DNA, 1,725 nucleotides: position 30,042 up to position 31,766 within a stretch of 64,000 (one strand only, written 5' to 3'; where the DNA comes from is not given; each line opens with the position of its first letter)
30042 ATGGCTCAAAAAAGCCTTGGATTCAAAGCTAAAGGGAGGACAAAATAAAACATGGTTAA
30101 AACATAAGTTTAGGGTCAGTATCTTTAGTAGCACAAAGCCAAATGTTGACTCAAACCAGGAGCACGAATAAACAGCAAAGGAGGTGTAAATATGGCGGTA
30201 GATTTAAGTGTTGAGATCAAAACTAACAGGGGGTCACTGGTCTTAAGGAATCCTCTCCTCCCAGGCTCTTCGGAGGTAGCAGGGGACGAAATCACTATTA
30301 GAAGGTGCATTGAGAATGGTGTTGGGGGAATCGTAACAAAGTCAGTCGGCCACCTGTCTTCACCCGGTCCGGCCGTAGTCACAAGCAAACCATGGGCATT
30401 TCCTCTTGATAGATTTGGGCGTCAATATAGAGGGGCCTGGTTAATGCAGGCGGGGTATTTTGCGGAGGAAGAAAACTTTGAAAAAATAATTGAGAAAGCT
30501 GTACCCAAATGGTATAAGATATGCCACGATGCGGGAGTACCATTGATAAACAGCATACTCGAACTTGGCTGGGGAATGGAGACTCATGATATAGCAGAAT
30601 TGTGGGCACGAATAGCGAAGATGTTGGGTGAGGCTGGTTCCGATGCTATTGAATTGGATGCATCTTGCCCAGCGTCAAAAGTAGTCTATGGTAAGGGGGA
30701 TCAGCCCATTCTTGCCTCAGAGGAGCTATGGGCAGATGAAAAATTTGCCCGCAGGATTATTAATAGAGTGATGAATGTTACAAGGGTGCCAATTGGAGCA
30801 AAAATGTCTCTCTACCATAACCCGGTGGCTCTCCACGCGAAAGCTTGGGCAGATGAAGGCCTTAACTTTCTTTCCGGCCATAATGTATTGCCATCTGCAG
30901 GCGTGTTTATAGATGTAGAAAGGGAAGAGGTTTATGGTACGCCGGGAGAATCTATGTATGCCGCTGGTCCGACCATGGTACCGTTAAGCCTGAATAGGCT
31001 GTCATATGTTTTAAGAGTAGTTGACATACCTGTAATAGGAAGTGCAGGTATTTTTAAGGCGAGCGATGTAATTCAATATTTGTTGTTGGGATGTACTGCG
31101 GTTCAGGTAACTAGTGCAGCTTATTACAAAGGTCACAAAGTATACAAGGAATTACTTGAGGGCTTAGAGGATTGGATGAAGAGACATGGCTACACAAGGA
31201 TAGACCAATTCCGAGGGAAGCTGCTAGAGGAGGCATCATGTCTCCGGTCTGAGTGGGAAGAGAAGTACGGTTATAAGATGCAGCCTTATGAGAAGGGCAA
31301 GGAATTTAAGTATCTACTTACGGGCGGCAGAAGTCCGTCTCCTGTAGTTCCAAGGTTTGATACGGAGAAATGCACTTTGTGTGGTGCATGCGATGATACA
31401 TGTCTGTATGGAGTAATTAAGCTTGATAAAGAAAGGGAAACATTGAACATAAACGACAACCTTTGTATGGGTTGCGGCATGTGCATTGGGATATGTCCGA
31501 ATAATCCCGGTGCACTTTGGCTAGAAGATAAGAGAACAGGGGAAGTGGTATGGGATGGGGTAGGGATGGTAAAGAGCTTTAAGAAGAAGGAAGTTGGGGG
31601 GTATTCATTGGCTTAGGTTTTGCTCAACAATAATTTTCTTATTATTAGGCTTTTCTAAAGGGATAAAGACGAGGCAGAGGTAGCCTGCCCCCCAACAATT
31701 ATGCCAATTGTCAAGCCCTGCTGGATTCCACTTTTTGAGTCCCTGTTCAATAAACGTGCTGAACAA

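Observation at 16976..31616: IS-bounded, compositionally patchy accessory island encoding a CoA-dependent beta-keto-acid module I cannot assign to a pathway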

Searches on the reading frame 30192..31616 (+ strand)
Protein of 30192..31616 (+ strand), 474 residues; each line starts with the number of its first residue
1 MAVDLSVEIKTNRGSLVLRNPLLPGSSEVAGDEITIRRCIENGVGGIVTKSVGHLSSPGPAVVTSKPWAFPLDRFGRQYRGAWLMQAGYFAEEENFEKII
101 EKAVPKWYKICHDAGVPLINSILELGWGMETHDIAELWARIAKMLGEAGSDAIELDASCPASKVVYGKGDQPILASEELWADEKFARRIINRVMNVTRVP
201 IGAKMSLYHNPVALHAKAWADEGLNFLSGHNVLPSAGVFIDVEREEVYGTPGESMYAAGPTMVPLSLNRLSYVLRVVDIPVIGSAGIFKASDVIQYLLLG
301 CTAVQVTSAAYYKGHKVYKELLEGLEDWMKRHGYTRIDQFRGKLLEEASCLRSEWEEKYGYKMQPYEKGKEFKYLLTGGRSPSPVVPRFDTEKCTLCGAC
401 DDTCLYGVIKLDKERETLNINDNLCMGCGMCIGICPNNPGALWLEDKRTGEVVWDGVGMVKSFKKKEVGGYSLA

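Call 3: search_protein_families(library=pfam, proteins=[window:30192-31616:+])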
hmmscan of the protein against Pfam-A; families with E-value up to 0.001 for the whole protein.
window:30192-31616:+ (474 aa): 10 families
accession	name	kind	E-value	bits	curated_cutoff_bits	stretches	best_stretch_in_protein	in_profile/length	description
PF01180.27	DHO_dh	-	1.5e-16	60.9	27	1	16-329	9-291/291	Dihydroorotate dehydrogenase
PF13237.11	Fer4_10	-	2.9e-09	37.2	25.5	1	388-436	3-53/53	4Fe-4S dicluster domain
PF12838.12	Fer4_7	-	9.8e-09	36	27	1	393-437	1-50/52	4Fe-4S dicluster domain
PF00037.32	Fer4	-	2.6e-08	33.8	21.1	1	420-438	3-21/24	4Fe-4S binding domain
PF12837.12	Fer4_6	-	5e-07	29.8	25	0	386-409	1-24/24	4Fe-4S binding domain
PF13187.11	Fer4_9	-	9e-07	29.3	27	1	393-438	1-50/52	4Fe-4S dicluster domain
PF12797.12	Fer4_2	-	5.2e-06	26.5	24.5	0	387-404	3-20/22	4Fe-4S binding domain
PF14697.11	Fer4_21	-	1.8e-05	25.2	35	1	390-436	4-52/59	4Fe-4S dicluster domain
PF12800.12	Fer4_4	-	0.00021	21.8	24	0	424-437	3-16/17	4Fe-4S binding domain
PF17179.9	Fer4_22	-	0.00028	22.1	27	0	419-437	75-93/95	4Fe-4S dicluster domain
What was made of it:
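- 30192..31616 (+): Class-1 DHOD/DPD-like flavoprotein fused to a 2x[4Fe-4S] domain (474 aa). PF01180 plus Fer4 families (call 3).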

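Call 4: search_protein_families(library=ncbifam, proteins=[window:30192-31616:+])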
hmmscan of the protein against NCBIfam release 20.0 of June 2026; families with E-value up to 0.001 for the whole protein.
window:30192-31616:+ (474 aa): 47 families (the best 25 are shown)
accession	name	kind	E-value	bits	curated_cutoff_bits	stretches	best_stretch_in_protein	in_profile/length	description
NF006183.0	PRK08318.1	equivalog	8.4e-37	126.9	335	2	16-347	11-322/422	NAD-dependent dihydropyrimidine dehydrogenase subunit PreA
NF005574.0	PRK07259.1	equivalog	9.5e-29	100.3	269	1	9-343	5-301/304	dihydroorotate dehydrogenase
NF005741.0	PRK07565.1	subfamily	2e-28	99.5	303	1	8-351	3-313/335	dihydroorotate dehydrogenase-like protein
TIGR01037.2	pyrD_sub1_fam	subfamily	9.2e-28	97.2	270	1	136-340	103-295/300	dihydroorotate dehydrogenase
NF041011.1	dihydoor_dh_Arch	equivalog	2.8e-19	69.3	330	1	140-338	102-281/289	dihydroorotate dehydrogenase PyrD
NF002702.0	PRK02506.1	equivalog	1.9e-17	63.4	301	1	148-344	120-309/313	dihydroorotate oxidase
NF040770.1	hetero_SS_HdrA2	exception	1.2e-09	36.9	1100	1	374-438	559-621/777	CoB-CoM heterodisulfide reductase HdrA2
TIGR02179.1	PorD_KorD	subfamily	2.7e-09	37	60.05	1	386-443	19-73/78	2-oxoacid:acceptor oxidoreductase, delta subunit, pyruvate/2-ketoisovalerate family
NF041891.1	hdrA_Methbact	equivalog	1.6e-08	33.3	1300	1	379-449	559-625/762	ferredoxin:CoB-CoM heterodisulfide reductase subunit HdrA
NF007204.0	PRK09625.1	equivalog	5.2e-08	33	125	1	387-447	54-113/133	pyruvate flavodoxin oxidoreductase subunit delta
NF003645.0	PRK05286.1-2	equivalog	5.6e-08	32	366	1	266-345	274-355/359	quinone-dependent dihydroorotate dehydrogenase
NF043069.1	T4HPD_activ_SAM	equivalog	4.1e-07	29.7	425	1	389-441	48-98/299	trans-4-hydroxy-L-proline dehydratase activase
NF058577.1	FdxA_fam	equivalog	6.4e-07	29.5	65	1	391-437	6-50/52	4Fe-4S ferredoxin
NF040684.1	PorD_Arch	equivalog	9.5e-07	28.8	120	1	386-438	26-77/85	pyruvate synthase subunit PorD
NF003652.0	PRK05286.2-5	equivalog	1.7e-06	27.5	267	1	264-337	277-352/353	quinone-dependent dihydroorotate dehydrogenase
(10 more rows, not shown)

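Call 9: search_solved_structures(query=window:30192-31616:+, max_evalue=0.001)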
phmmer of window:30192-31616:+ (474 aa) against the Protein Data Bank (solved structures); distinct sequences matched with E-value up to 0.001: 43.
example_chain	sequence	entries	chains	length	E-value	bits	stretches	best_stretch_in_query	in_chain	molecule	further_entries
1jqv_A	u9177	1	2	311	7.7e-13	51.2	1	154-344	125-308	Dihydroorotate dehydrogenase A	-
1jrc_A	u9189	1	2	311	7.9e-13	51.2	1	154-344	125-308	dihydroorotate dehydrogenase A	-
1dor_A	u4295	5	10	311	7.9e-13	51.2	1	154-344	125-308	DIHYDROOROTATE DEHYDROGENASE A | DIHYDROOROTATE DEHYDROGENASE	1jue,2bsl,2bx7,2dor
1jqx_A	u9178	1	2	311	7.9e-13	51.2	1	154-344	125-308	dihydroorotate dehydrogenase A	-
1jrb_A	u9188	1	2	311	7.9e-13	51.2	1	154-344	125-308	dihydroorotate dehydrogenase A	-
1jub_A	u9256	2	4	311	8.4e-13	51.1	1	172-344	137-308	dihydroorotate dehydrogenase A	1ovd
1gt8_A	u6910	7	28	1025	1.4e-12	50.3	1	95-327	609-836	DIHYDROPYRIMIDINE DEHYDROGENASE | Dihydropyrimidine dehydrogenase [NADP(+)]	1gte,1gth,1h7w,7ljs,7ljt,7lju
1h7x_A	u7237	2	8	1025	2.8e-11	46.1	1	95-327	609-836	DIHYDROPYRIMIDINE DEHYDROGENASE | Dihydropyrimidine dehydrogenase [NADP(+)]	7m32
7m31_A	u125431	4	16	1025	3.6e-11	45.7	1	95-327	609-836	Dihydropyrimidine dehydrogenase [NADP(+)]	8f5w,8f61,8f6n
5ue9_A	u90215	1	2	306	3.7e-11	45.6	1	144-338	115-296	Dihydroorotate dehydrogenase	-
4wzh_A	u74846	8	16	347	4e-11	45.5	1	128-344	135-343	Dihydroorotate dehydrogenase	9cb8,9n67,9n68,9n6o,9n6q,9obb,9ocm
5ksw_A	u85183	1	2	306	4.4e-11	45.4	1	144-338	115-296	Dihydroorotate dehydrogenase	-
8rvu_a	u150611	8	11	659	1.2e-10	44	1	381-441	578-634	H(2):CoB-CoM heterodisulfide,ferredoxin reductase subunit A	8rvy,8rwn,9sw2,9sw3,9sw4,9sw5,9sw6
8rvv_A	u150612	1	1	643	1.4e-10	43.7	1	381-441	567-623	H(2):CoB-CoM heterodisulfide,ferredoxin reductase subunit A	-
1ep1_A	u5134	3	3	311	1.9e-10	43.3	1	138-332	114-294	DIHYDROOROTATE DEHYDROGENASE B (PYRD SUBUNIT)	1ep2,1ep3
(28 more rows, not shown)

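Call 58: find_homologous_proteins(query=window:30192-31616:+, max_evalue=1e-30)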
Query window:30192-31616:+ (474 aa): 33 proteins with E <= 1e-30 among 7517 candidates.
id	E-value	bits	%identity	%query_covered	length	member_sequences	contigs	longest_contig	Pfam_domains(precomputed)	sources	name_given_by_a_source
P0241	0.0e+0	1065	95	100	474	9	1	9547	PF14697.12,PF12797.13,PF12837.13,PF00037.33,PF01180.28,PF12838.13,PF13237.12,PF13187.12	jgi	jgi:dihydroorotate dehydrogenase/ferredoxin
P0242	3.1e-282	955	83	100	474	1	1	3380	PF14697.12,PF12837.13,PF00037.33,PF01180.28,PF12838.13,PF13237.12,PF13187.12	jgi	jgi:dihydropyrimidine dehydrogenase (NAD+) subunit PreA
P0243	7.7e-279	943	83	100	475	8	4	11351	PF14697.12,PF00037.33,PF01180.28,PF12838.13,PF13237.12,PF13187.12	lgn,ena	-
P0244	3.3e-267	905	79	100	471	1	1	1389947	PF00037.33,PF01180.28,PF12838.13,PF13237.12,PF13187.12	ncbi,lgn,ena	-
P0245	6.6e-252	855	81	92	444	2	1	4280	PF01180.28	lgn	-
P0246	1.7e-247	840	75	100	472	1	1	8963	PF12837.13,PF00037.33,PF01180.28,PF12838.13,PF13237.12,PF13187.12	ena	-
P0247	1.9e-247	840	74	100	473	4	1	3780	PF00037.33,PF01180.28,PF12838.13,PF13237.12,PF13187.12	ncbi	-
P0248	4.4e-198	677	62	99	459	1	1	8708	PF12797.13,PF12837.13,PF00037.33,PF01180.28,PF12838.13,PF13237.12,PF13187.12,PF01207.24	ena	-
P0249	5.1e-198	677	62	100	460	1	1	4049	PF14697.12,PF00037.33,PF01180.28,PF12838.13,PF13237.12,PF13187.12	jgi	jgi:dihydroorotate dehydrogenase (NAD+) catalytic subunit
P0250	1.4e-197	675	61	100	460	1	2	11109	PF12797.13,PF12837.13,PF00037.33,PF01180.28,PF12838.13,PF13237.12,PF13187.12,PF01207.24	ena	-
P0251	1.1e-190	653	58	100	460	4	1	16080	PF14697.12,PF01180.28,PF13237.12,PF01207.24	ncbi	-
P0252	1.2e-190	653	58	100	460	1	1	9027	PF14697.12,PF00037.33,PF01180.28,PF12838.13,PF13237.12,PF13187.12,PF01207.24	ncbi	-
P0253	8.7e-190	650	58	100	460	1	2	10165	PF14697.12,PF03060.22,PF00037.33,PF01180.28,PF12838.13,PF13237.12,PF13187.12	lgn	-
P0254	9.1e-190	650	59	100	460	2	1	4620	PF01180.28,PF12838.13,PF13237.12,PF01207.24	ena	-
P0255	9.2e-184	630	56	100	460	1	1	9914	PF14697.12,PF00037.33,PF01180.28,PF12838.13,PF13237.12,PF13187.12,PF01207.24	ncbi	-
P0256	1.8e-183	629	57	100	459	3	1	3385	PF01180.28,PF12838.13,PF13237.12,PF01207.24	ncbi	-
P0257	1.6e-182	626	56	100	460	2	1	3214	PF01180.28,PF12838.13,PF13237.12,PF01207.24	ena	-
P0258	2.6e-177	609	54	100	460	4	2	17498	PF00037.33,PF01180.28,PF12838.13,PF13237.12,PF13183.12,PF13187.12,PF01207.24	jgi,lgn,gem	-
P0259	9.1e-152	524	50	100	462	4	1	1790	PF14697.12,PF00037.33,PF01180.28,PF12838.13,PF01207.24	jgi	-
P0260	9.6e-152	524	51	98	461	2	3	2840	PF01180.28,PF12838.13,PF01207.24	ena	-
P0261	1.1e-148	514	48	98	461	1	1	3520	PF14697.12,PF00037.33,PF01180.28,PF12838.13,PF01207.24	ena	-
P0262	1.3e-75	273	35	98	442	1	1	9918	PF14697.12,PF12837.13,PF00037.33,PF01180.28,PF12838.13,PF13237.12,PF13187.12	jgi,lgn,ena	-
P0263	2.0e-70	256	34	97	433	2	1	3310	PF14697.12,PF12837.13,PF00037.33,PF01180.28,PF12838.13,PF13237.12,PF13187.12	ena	-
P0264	4.3e-70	255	33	98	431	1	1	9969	PF14697.12,PF12837.13,PF00037.33,PF01180.28,PF12838.13,PF13237.12,PF13187.12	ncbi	-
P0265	5.4e-70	255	34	97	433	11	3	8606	PF14697.12,PF12837.13,PF00037.33,PF01180.28,PF12838.13,PF13187.12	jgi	-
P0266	1.1e-69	254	34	97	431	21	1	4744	PF14697.12,PF12797.13,PF12837.13,PF00037.33,PF01180.28,PF12838.13,PF13237.12,PF13187.12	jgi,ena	-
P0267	1.8e-69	253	33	97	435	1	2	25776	PF14697.12,PF12797.13,PF12837.13,PF00037.33,PF01180.28,PF12838.13,PF13187.12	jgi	jgi:dihydroorotate dehydrogenase/NAD-dependent dihydropyrimidine dehydrogenase PreA subunit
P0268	2.8e-69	252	32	97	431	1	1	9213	PF14697.12,PF12797.13,PF12837.13,PF00037.33,PF01180.28,PF12838.13,PF13237.12,PF13187.12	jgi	jgi:dihydroorotate dehydrogenase/ferredoxin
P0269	8.9e-69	251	33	97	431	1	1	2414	PF14697.12,PF12797.13,PF12837.13,PF00037.33,PF01180.28,PF12838.13,PF13237.12,PF13187.12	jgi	jgi:dihydropyrimidine dehydrogenase (NAD+) subunit PreA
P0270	4.1e-68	248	33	97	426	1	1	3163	PF14697.12,PF12837.13,PF00037.33,PF01180.28,PF12838.13,PF13237.12,PF13187.12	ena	-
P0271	5.5e-68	248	32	98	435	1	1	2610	PF14697.12,PF00037.33,PF01180.28,PF12838.13,PF13187.12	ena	-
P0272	1.6e-62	230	33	97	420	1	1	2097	PF14697.12,PF12797.13,PF12837.13,PF00037.33,PF01180.28,PF12838.13,PF13237.12,PF13187.12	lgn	-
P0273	1.2e-60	224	32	97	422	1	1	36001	PF14697.12,PF12797.13,PF12837.13,PF00037.33,PF01180.28,PF12838.13,PF13237.12,PF13187.12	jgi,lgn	jgi:dihydropyrimidine dehydrogenase (NAD+) subunit PreA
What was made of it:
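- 30192..31616 (+): The subfamily has only 21 clusters at >=48% identity (call 58).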

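Call 59: find_encoding_contigs(protein=P0244, flank=10000, max_places=1)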
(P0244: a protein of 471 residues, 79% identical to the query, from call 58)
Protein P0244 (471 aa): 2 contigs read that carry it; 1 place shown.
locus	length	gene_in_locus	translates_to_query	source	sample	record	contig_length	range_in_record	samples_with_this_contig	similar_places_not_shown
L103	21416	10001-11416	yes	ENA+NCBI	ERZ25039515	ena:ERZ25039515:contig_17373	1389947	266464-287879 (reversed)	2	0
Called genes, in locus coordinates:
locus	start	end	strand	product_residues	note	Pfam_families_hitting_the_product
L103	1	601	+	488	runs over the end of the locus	PF00899:ThiF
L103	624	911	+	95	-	-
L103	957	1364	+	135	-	-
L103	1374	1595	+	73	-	-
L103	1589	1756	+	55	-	-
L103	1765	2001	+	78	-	-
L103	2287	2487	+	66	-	-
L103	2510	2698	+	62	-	-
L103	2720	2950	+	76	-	-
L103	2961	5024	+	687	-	PF01935:DUF87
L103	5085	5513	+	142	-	-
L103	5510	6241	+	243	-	PF00589:Phage_integrase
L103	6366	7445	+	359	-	PF01548:DEDD_Tnp_IS110, PF02371:Transposase_20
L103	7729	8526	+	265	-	PF12762:DDE_Tnp_IS1595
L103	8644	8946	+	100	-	PF13248:Zn_ribbon_3 (weak), PF12773:DZR (faint)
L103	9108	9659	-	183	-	-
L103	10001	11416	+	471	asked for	PF01180:DHO_dh, PF13237:Fer4_10 (weak), PF00037:Fer4 (faint), PF12838:Fer4_7 (weak), PF13187:Fer4_9 (weak)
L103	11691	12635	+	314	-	PF05853:BKACE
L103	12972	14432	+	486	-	PF00890:FAD_binding_2, PF01266:DAO, PF01946:Thi4 (weak), PF03486:HI0933_like, PF07992:Pyr_redox_2 (weak), PF12831:FAD_oxidored, PF13450:NAD_binding_8 (weak)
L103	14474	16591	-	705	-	PF13510:Fer2_4, PF10588:NADH-G_4Fe-4S_3, PF12838:Fer4_7, PF13187:Fer4_9 (weak), PF22117:Fer4_Nqo3, PF14691:Fer4_20, PF07992:Pyr_redox_2, PF13450:NAD_binding_8, +9 more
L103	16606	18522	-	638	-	PF01512:Complex1_51K, PF10531:SLBB (weak), PF10589:NADH_4Fe-4S, PF12838:Fer4_7 (weak), PF13187:Fer4_9, PF13237:Fer4_10 (weak), PF14697:Fer4_21, PF00037:Fer4 (weak), +3 more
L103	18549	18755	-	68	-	PF01257:2Fe-2S_thioredx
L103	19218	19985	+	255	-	PF00005:ABC_tran, PF13304:AAA_21 (weak), PF12399:BCA_ABC_TP_C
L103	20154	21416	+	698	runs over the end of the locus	PF04879:Molybdop_Fe4S4, PF00384:Molybdopterin, PF01568:Molydop_binding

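Call 60: find_encoding_contigs(protein=P0251, flank=10000, max_places=1)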
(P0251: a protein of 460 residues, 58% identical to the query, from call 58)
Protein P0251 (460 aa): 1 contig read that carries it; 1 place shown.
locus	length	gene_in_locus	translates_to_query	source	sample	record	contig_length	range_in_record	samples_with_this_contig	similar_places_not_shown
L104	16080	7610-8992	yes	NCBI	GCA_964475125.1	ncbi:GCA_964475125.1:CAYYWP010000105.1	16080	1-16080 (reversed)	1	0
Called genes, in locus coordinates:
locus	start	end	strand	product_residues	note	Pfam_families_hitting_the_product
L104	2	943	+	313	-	?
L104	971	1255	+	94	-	-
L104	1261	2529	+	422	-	PF13187:Fer4_9 (faint), PF13247:Fer4_11, PF12838:Fer4_7 (weak), PF13237:Fer4_10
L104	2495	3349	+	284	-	PF02613:Nitrate_red_del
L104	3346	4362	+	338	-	-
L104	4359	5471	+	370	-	PF13186:SPASM (faint), PF04055:Radical_SAM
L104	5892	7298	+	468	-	PF01425:Amidase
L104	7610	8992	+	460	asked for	PF01180:DHO_dh, PF01207:Dus (faint), PF13237:Fer4_10 (weak), PF14697:Fer4_21 (weak)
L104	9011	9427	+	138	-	PF06249:EutQ (weak)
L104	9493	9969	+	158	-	PF13577:SnoaL_4, PF14534:DUF4440 (weak), PF12680:SnoaL_2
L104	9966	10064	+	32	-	-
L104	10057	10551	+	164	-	PF01257:2Fe-2S_thioredx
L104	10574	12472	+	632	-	PF01512:Complex1_51K, PF10531:SLBB, PF10589:NADH_4Fe-4S, PF14697:Fer4_21 (weak)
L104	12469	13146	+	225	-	PF00111:Fer2, PF13510:Fer2_4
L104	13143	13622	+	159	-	PF00072:Response_reg (weak)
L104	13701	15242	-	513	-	PF00158:Sigma54_activat, PF01078:Mg_chelatase (faint), PF14532:Sigma54_activ_2, PF00004:AAA (weak), PF07728:AAA_5, PF25601:AAA_lid_14, PF02954:HTH_8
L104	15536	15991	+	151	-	PF11578:DUF3237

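Call 61: find_encoding_contigs(protein=P0258, flank=10000, max_places=1)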
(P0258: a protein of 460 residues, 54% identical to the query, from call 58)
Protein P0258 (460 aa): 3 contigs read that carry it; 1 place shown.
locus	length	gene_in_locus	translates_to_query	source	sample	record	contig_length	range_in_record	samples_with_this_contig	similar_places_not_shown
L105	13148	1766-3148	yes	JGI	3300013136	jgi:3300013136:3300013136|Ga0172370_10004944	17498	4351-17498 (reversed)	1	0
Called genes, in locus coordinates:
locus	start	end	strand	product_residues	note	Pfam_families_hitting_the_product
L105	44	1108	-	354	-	PF12625:Arabinose_bd, PF12833:HTH_18, PF00165:HTH_AraC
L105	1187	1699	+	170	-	PF13474:SnoaL_3, PF14534:DUF4440 (weak)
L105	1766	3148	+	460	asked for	PF01180:DHO_dh, PF01207:Dus (faint), PF13183:Fer4_8 (faint), PF12838:Fer4_7 (weak), PF13237:Fer4_10 (weak), PF13187:Fer4_9 (faint), PF00037:Fer4 (weak)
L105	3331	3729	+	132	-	PF01257:2Fe-2S_thioredx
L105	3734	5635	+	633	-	PF01512:Complex1_51K, PF10531:SLBB (weak), PF10589:NADH_4Fe-4S, PF00037:Fer4 (weak)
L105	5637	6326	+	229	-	PF00111:Fer2 (weak), PF13510:Fer2_4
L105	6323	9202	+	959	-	PF00384:Molybdopterin, PF01568:Molydop_binding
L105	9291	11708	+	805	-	PF01590:GAF, PF13185:GAF_2, PF13492:GAF_3, PF05524:PEP-utilisers_N, PF00391:PEP-utilizers, PF02896:PEP-utilizers_C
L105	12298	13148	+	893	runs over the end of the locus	PF18211:Csm1_B, PF22335:Cas10-Cmr2_palm2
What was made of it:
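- Its relatives sit beside NuoE/NuoF/Fer2 electron-input modules (calls 60, 61). DHOD-FeS relatives pair with SnoaL-type isomerases instead of CHI (L104, L105; calls 60, 61).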

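Call 96: search_solved_structures(query=window:30192-31616:+, max_evalue=1e-12, show_alignments=3)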
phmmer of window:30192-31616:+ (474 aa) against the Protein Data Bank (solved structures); distinct sequences matched with E-value up to 1e-12: 6.
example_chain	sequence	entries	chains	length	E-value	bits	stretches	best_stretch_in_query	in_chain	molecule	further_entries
1jqv_A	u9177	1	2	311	7.7e-13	51.2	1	154-344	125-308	Dihydroorotate dehydrogenase A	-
1jrc_A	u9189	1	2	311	7.9e-13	51.2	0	154-344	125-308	dihydroorotate dehydrogenase A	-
1dor_A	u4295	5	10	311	7.9e-13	51.2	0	154-344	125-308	DIHYDROOROTATE DEHYDROGENASE A | DIHYDROOROTATE DEHYDROGENASE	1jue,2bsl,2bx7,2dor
1jqx_A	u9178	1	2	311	7.9e-13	51.2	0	154-344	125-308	dihydroorotate dehydrogenase A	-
1jrb_A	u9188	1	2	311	7.9e-13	51.2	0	154-344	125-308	dihydroorotate dehydrogenase A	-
1jub_A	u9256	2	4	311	8.4e-13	51.1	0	172-344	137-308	dihydroorotate dehydrogenase A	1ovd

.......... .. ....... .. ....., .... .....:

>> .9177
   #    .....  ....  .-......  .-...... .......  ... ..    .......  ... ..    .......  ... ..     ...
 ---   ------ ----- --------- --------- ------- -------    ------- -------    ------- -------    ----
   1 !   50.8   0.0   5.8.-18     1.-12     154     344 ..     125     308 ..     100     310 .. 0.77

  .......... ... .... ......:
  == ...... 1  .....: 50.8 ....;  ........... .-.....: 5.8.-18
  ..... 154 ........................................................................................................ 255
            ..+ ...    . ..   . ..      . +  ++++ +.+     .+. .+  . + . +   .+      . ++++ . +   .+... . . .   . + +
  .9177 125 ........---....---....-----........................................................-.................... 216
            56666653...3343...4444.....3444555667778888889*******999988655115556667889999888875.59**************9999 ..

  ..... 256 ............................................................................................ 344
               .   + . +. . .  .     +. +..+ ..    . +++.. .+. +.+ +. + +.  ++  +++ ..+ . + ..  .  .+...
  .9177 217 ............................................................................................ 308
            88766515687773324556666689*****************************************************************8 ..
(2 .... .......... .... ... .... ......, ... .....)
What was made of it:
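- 30192..31616 (+): Cys159=DHODA Cys130, Lys204=Lys164 and Asn231=Asn193 are kept; Asn127 becomes Asp156 and Asn132 becomes Ala161 (call 96).
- On Class-1 DHOD / DPD (PreA) flavoproteins: Cys159, Lys204 and Asn231 align to DHODA Cys130, Lys164 and Asn193 (call 96). Asp156 and Ala161 (call 96).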
